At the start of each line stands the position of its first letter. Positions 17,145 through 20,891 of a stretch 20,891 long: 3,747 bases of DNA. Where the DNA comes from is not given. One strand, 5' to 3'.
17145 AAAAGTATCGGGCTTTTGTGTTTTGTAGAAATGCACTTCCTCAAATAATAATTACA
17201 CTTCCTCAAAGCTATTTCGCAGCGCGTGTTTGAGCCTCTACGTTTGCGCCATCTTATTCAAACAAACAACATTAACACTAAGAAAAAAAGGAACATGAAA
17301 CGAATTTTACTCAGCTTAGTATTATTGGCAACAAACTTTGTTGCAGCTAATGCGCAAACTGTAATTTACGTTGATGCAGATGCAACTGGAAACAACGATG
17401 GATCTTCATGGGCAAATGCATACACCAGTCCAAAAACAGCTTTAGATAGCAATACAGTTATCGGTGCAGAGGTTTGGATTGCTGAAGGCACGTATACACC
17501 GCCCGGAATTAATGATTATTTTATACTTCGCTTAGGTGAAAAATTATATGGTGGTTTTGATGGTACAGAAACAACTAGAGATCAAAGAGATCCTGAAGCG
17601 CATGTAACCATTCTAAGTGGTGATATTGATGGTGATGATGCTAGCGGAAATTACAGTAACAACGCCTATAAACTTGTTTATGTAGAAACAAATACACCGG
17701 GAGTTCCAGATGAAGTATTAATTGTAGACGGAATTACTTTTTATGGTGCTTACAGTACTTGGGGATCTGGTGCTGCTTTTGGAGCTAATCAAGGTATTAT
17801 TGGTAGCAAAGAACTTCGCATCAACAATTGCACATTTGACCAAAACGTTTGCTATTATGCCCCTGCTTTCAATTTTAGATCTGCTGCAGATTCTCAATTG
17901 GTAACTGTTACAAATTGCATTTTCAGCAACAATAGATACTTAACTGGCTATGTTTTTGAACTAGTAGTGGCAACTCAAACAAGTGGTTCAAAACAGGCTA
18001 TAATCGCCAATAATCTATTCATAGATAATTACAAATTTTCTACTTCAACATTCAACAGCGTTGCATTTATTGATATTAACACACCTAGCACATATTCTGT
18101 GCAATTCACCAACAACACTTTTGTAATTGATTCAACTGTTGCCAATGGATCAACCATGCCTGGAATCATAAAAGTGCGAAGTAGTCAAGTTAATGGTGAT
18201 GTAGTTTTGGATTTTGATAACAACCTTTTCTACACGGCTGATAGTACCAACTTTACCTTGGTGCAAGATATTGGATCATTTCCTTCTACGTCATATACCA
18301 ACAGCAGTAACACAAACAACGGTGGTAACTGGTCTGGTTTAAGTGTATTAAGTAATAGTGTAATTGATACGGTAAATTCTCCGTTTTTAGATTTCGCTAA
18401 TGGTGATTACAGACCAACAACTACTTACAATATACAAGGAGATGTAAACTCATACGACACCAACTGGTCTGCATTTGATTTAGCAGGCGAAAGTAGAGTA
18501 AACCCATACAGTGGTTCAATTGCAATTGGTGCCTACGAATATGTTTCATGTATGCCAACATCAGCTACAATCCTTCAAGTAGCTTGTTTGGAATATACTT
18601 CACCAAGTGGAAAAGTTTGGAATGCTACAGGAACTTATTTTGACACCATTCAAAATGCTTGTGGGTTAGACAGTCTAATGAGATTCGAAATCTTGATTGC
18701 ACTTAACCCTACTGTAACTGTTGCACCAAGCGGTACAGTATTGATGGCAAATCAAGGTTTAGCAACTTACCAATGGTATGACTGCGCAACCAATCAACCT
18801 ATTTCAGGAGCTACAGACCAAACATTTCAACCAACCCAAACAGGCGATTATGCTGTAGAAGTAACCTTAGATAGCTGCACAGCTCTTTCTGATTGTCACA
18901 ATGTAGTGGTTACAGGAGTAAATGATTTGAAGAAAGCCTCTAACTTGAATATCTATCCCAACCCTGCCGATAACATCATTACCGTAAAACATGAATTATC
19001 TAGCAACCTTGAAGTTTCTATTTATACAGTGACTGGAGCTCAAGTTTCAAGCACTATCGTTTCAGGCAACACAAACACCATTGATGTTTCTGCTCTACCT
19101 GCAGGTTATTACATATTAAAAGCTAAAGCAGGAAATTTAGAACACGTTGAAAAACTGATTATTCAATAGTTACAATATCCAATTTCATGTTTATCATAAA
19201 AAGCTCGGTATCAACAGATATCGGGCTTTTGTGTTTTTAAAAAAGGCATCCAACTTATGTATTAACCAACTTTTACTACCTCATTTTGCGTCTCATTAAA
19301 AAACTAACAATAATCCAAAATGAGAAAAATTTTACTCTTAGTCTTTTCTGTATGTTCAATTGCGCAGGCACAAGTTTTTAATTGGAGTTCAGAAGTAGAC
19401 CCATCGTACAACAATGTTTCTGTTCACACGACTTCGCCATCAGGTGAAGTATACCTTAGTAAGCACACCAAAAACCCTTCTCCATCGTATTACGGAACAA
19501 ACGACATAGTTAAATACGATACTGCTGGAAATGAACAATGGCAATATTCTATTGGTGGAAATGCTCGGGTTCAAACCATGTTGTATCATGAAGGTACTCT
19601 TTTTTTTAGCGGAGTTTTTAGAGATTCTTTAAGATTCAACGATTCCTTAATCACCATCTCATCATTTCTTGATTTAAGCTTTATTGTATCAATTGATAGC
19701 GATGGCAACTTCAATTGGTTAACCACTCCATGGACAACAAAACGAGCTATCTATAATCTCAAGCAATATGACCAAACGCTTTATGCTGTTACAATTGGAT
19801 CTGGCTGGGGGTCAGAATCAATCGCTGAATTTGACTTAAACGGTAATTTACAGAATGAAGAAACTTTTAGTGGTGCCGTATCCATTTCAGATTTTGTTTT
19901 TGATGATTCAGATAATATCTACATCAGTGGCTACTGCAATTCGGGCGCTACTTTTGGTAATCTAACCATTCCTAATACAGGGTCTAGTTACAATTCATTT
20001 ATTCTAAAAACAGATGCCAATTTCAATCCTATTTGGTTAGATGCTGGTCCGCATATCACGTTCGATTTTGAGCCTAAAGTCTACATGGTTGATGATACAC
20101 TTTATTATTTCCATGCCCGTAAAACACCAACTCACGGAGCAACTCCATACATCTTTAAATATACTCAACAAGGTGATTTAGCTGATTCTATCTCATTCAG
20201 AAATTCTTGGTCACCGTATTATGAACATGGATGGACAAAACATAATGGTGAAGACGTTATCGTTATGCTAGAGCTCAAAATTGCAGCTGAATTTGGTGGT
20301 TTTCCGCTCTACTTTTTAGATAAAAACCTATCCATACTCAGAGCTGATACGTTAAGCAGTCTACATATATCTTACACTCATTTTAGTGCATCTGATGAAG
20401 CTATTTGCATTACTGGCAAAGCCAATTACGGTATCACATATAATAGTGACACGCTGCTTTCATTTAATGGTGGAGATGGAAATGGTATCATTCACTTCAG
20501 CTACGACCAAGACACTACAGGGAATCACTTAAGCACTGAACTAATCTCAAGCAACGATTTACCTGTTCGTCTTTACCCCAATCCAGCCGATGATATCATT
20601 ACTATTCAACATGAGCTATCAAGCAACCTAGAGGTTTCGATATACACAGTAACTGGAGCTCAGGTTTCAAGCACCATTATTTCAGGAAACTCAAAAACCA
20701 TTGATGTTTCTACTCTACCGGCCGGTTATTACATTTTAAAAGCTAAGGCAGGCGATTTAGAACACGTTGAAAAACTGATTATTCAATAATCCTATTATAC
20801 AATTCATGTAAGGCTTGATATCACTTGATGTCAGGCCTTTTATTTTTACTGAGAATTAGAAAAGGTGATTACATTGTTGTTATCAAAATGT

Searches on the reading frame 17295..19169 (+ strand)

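Call 8: search_protein_families(library=pfam, proteins=[window:17295-19169:+], max_evalue=0.01)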
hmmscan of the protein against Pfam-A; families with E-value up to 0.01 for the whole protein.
window:17295-19169:+ (624 aa): 1 family
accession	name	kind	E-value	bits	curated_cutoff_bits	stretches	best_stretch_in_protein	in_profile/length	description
PF18962.6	Por_Secre_tail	-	1.8e-15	57.4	27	1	553-623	1-75/75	Secretion system C-terminal sorting domain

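Call 33: search_protein_families(library=ncbifam, proteins=[window:17295-19169:+], max_evalue=0.1)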
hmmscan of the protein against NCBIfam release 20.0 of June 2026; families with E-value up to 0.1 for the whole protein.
window:17295-19169:+ (624 aa): 3 families
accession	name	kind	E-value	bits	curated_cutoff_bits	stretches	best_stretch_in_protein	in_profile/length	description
TIGR04183.1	Por_Secre_tail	domain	5.8e-15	55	23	1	553-624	1-72/72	T9SS type A sorting domain-containing protein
NF050177.1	TapA_OM_Porphy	equivalog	2.3e-12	46.4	500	1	524-623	443-543/544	TapA/TapC family T9SS-dependent outer membrane protein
TIGR02247.1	HAD-1A3-hyp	subfamily_domain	0.036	13.8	125.4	1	187-247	66-126/211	epoxide hydrolase N-terminal domain-like phosphatase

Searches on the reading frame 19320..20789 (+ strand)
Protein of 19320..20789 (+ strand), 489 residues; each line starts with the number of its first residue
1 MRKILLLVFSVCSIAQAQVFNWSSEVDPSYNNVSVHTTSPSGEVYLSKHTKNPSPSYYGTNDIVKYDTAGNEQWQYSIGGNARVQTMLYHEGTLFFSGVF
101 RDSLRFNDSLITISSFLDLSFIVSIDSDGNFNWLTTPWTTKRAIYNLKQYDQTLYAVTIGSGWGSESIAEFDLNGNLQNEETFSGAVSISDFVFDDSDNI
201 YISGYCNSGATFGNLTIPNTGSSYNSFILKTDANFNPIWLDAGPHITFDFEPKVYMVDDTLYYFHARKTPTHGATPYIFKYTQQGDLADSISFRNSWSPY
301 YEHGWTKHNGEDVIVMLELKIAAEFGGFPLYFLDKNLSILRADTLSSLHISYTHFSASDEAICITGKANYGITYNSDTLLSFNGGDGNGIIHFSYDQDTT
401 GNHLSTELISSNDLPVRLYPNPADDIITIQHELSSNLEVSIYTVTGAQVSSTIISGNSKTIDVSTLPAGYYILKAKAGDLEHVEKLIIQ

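Call 8: search_protein_families(library=pfam, proteins=[window:19320-20789:+], max_evalue=0.01)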
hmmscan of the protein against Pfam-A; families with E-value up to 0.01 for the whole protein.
window:19320-20789:+ (489 aa): 1 family
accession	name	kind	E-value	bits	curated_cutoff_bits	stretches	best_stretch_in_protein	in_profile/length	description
PF18962.6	Por_Secre_tail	-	5.4e-16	59.1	27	1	418-488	1-75/75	Secretion system C-terminal sorting domain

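Call 33: search_protein_families(library=ncbifam, proteins=[window:19320-20789:+], max_evalue=0.1)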
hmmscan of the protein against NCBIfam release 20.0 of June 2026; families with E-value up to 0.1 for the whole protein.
window:19320-20789:+ (489 aa): 4 families
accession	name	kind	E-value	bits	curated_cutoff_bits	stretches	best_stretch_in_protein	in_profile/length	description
TIGR04183.1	Por_Secre_tail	domain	1.1e-14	54.1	23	1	418-489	1-72/72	T9SS type A sorting domain-containing protein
NF050177.1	TapA_OM_Porphy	equivalog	8.1e-12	44.6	500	1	404-488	459-543/544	TapA/TapC family T9SS-dependent outer membrane protein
NF038113.1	T9SSA_dep_M36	equivalog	1.1e-10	40.4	885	1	368-489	748-869/869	T9SS-dependent M36 family metallopeptidase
NF052644.1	T9SS_DNase_Rie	equivalog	0.0014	18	260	1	434-486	197-248/251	T9SS-dependent surface endonuclease, AS87_RS02955 family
